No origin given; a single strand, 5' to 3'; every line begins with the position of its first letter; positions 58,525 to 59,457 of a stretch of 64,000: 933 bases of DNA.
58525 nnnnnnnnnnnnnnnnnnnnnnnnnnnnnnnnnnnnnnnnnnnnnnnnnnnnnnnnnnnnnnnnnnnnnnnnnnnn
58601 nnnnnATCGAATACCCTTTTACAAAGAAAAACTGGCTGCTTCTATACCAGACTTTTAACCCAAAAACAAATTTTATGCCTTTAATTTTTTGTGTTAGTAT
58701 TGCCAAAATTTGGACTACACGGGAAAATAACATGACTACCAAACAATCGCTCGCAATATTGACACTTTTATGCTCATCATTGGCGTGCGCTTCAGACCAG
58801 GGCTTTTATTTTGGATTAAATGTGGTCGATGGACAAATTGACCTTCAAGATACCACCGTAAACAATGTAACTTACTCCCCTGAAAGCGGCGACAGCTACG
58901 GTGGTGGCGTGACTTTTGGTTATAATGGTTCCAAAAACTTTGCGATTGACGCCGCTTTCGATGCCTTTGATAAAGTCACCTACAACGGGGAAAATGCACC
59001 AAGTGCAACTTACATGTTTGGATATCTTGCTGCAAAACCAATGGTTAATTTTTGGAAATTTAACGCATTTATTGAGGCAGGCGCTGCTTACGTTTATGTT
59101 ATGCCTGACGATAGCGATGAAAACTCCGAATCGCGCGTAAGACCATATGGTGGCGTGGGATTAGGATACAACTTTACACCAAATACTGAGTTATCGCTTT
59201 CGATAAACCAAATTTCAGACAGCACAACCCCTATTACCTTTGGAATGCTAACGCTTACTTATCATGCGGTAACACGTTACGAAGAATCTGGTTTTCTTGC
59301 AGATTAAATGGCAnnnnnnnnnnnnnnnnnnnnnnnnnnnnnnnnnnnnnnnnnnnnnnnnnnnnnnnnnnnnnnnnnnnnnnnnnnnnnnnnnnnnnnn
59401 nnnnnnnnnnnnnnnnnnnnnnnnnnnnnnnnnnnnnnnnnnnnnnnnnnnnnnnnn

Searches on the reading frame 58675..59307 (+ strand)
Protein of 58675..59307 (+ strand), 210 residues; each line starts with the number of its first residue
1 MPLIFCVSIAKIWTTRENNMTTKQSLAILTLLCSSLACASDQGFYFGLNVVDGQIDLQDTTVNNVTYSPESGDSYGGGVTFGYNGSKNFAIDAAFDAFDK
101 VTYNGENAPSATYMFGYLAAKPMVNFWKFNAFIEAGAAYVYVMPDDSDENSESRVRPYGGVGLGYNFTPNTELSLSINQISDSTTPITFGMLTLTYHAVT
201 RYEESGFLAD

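Call 4: search_protein_families(library=pfam, proteins=[window:58675-59307:+])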
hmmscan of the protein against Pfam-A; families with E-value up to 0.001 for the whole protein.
window:58675-59307:+ (210 aa): 3 families
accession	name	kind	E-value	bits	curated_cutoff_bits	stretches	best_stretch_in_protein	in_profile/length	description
PF13505.12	OMP_b-brl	-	7e-11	43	28.7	1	26-182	2-155/175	Outer membrane protein beta-barrel domain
PF01389.23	OmpA_membrane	-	5.9e-05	23.3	21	1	41-176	3-145/180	OmpA-like transmembrane domain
PF12099.14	DUF3575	-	0.00093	19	21.1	0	38-84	77-122/177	Protein of unknown function (DUF3575)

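Call 5: search_protein_families(library=ncbifam, proteins=[window:58675-59307:+])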
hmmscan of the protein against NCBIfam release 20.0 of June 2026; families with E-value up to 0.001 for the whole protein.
window:58675-59307:+ (210 aa): 2 families
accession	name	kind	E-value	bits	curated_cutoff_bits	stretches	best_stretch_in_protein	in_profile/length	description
NF033908.1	AcfA_fam_omp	subfamily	2.6e-05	23.7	100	0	28-101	5-80/217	AcfA family outer membrane beta-barrel protein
NF052636.1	Rick_Adr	subfamily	0.00026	20.7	210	0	28-109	11-91/224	adhesin Adr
